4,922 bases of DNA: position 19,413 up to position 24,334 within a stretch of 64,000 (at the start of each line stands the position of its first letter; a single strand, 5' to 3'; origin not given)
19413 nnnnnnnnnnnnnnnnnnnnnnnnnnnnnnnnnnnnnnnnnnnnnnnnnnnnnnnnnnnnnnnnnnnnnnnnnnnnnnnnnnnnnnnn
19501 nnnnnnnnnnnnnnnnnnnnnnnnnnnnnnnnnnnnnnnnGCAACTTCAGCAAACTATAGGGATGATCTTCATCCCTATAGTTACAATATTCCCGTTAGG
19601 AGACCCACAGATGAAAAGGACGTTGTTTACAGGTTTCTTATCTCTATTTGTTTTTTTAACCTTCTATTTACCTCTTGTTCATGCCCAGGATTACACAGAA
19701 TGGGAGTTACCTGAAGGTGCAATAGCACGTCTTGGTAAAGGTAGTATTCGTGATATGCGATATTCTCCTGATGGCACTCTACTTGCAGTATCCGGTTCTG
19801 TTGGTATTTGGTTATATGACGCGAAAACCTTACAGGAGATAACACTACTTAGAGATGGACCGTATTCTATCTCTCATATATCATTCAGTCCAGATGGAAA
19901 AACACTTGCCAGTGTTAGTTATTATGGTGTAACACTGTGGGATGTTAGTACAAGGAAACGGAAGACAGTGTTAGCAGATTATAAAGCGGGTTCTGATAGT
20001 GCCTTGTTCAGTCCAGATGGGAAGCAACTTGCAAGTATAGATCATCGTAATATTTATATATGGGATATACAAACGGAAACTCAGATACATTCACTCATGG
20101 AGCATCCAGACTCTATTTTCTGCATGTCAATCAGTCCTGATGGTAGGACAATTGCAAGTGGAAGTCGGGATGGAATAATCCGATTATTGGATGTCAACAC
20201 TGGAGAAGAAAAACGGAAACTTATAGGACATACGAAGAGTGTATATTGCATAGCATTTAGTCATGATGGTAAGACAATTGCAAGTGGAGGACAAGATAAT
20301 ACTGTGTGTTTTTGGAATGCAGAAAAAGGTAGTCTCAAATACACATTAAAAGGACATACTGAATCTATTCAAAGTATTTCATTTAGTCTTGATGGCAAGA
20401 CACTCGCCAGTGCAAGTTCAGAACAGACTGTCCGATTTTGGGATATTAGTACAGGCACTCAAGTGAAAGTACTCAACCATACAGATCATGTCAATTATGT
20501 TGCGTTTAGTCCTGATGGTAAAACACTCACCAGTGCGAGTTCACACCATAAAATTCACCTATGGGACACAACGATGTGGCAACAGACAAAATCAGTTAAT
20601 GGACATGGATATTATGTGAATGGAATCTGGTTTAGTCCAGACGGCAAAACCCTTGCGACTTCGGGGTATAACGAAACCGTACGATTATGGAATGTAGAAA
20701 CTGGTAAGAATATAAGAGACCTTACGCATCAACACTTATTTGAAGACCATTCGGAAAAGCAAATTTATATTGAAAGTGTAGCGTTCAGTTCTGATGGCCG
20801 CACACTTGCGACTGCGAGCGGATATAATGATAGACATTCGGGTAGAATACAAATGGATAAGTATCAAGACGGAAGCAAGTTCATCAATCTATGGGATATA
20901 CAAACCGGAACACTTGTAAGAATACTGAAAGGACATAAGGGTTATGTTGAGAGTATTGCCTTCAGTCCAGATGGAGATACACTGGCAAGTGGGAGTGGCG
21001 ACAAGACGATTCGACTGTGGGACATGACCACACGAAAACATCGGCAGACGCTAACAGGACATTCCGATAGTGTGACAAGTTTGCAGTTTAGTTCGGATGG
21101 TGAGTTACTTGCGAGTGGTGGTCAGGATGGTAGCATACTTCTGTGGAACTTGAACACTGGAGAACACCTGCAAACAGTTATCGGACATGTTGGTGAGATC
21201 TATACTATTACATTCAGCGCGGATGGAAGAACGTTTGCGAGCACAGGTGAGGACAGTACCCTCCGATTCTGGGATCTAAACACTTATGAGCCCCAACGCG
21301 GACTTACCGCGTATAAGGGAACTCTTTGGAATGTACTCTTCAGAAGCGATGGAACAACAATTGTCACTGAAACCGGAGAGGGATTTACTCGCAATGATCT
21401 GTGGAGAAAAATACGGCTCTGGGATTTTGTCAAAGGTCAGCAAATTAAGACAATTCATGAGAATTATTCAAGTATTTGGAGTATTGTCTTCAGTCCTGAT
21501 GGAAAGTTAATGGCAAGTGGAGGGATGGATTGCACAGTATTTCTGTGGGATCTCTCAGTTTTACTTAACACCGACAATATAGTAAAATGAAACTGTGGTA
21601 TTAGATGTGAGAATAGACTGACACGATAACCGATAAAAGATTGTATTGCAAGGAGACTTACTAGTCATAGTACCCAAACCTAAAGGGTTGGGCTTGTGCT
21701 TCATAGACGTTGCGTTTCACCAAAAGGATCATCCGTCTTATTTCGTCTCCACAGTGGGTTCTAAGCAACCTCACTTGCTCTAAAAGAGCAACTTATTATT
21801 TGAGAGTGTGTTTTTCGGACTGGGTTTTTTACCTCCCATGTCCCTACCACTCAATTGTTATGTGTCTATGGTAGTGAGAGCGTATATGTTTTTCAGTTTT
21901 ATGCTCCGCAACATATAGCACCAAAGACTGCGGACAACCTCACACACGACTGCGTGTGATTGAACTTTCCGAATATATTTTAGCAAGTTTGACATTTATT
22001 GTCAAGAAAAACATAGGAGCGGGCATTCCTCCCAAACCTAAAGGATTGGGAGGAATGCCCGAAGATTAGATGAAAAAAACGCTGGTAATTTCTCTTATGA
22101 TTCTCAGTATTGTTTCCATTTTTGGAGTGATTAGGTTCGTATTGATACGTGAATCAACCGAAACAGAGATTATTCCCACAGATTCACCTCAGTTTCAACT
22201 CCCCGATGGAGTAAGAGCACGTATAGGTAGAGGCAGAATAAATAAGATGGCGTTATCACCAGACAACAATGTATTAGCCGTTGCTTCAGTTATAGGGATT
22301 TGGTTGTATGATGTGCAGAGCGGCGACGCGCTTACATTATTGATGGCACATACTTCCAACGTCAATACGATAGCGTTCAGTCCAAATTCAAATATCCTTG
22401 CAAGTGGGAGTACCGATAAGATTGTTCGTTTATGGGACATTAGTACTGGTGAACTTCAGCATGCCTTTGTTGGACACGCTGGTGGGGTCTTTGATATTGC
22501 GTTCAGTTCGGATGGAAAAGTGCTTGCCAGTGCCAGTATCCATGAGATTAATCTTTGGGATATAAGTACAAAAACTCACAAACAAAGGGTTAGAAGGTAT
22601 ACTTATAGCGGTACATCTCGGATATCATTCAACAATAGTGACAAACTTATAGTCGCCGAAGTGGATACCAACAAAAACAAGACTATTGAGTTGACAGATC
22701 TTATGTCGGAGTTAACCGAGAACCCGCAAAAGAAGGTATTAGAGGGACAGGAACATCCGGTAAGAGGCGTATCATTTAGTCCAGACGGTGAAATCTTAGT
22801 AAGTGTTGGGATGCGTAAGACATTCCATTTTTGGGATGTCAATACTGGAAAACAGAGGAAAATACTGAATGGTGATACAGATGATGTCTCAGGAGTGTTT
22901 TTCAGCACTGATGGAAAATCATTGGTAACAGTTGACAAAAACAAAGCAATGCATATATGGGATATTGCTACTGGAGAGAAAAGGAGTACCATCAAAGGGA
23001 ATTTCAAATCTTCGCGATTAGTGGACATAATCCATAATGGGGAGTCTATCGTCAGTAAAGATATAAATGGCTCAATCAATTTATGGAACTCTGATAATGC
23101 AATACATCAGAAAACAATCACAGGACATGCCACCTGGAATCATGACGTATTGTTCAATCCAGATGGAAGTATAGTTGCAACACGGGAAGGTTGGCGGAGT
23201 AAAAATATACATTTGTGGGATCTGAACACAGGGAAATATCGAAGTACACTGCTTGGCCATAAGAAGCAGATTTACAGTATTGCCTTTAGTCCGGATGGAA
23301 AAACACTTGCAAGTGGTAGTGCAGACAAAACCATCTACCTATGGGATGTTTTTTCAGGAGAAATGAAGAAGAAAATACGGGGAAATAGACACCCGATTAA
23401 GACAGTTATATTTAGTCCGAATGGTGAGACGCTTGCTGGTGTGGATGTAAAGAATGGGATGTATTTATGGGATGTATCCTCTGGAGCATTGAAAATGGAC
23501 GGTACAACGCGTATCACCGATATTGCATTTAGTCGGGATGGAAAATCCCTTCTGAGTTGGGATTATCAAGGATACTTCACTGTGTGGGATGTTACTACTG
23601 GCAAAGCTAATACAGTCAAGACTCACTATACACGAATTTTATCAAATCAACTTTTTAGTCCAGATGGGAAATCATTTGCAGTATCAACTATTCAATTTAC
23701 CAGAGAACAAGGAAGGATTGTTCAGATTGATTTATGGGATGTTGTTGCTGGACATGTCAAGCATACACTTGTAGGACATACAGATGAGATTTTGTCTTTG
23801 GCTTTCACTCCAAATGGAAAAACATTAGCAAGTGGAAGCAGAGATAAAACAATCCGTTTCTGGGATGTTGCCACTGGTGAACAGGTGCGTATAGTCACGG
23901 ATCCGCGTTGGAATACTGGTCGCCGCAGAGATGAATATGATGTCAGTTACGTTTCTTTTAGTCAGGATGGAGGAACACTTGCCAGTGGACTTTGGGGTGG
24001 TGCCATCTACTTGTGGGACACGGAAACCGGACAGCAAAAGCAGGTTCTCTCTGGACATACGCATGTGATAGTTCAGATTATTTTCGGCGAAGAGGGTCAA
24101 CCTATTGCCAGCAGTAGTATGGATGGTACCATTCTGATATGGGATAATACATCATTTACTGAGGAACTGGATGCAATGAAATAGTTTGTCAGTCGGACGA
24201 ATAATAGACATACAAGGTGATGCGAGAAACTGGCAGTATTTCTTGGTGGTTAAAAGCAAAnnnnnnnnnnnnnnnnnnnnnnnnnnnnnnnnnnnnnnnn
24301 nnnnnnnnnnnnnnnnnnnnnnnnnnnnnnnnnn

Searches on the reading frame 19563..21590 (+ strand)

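Call 70: search_protein_families(library=padloc, proteins=[window:19563-21590:+], max_evalue=0.00001)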
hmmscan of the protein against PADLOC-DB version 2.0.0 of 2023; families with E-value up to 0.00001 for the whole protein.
window:19563-21590:+ (675 aa): 1 family
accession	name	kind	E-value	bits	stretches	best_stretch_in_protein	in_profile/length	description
PDLC02919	HEAT-ARM_XIII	-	1.2e-34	117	2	139-299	84-241/1972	-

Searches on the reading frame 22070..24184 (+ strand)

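Call 39: search_protein_families(library=padloc, proteins=[window:22070-24184:+], max_evalue=0.00001)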
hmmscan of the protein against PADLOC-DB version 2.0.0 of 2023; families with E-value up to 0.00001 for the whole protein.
window:22070-24184:+ (704 aa): 1 family
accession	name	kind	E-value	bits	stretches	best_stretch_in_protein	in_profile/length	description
PDLC02919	HEAT-ARM_XIII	-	7.8e-15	51.4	0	480-603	127-240/1972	-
